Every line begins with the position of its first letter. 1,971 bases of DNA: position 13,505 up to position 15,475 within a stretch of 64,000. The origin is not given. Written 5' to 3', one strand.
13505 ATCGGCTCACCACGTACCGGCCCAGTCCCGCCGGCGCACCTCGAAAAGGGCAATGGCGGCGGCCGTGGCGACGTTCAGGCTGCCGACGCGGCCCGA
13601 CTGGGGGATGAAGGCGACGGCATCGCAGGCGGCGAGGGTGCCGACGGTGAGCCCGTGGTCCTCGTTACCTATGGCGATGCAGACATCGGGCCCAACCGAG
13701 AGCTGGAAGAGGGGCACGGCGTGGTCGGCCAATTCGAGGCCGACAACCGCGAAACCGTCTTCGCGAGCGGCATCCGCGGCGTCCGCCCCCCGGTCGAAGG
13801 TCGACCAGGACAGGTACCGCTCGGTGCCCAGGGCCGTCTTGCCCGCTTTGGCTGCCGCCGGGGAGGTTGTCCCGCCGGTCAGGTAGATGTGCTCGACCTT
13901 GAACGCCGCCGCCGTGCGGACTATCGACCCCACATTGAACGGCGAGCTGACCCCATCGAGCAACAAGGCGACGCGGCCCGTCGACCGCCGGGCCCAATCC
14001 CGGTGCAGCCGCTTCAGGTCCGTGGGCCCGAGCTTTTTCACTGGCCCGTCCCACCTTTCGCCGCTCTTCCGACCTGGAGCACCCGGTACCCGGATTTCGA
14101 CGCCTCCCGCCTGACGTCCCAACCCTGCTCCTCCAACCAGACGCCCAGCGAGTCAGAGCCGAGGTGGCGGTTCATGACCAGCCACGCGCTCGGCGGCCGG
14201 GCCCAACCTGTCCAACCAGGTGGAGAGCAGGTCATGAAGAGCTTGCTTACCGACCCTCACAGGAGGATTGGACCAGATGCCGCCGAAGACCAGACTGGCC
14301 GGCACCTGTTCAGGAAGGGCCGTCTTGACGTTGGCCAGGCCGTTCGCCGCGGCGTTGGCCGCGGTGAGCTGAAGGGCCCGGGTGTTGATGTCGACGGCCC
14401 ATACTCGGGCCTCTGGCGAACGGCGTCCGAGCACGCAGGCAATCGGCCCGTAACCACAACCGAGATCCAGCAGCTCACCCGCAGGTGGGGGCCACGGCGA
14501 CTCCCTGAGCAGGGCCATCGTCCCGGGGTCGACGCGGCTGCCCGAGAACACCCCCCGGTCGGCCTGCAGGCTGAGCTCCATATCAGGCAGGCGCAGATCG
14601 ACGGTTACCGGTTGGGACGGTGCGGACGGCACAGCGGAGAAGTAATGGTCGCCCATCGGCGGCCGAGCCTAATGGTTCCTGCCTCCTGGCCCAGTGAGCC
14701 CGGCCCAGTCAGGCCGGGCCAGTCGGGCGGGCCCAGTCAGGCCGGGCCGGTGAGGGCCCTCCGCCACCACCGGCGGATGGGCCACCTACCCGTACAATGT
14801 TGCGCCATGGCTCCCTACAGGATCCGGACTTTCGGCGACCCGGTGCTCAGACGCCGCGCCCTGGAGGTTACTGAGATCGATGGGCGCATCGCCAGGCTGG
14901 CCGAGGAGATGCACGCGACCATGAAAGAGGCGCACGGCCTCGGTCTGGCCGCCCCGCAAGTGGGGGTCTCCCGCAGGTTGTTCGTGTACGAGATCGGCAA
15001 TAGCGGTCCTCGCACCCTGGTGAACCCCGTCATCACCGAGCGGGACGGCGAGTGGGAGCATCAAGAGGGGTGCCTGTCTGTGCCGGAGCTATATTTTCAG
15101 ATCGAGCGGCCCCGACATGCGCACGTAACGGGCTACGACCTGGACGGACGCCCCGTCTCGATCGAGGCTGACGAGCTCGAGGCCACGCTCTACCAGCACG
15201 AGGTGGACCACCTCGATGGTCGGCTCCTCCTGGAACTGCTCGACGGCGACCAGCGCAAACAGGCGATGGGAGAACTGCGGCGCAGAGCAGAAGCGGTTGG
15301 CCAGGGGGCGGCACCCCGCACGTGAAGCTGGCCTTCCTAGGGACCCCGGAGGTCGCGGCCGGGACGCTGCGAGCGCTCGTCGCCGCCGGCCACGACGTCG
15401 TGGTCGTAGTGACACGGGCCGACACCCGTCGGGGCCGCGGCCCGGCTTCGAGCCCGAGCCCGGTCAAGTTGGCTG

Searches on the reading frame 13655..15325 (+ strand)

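Call 39: search_protein_families(library=pfam, proteins=[window:13655-15325:+], max_evalue=0.01)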
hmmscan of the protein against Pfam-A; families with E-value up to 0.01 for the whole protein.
window:13655-15325:+ (556 aa): 1 family
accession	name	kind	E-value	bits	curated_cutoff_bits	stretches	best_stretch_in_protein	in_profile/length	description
PF01327.26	Pep_deformylase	-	3.9e-44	150.4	22.8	1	388-532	2-153/156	Polypeptide deformylase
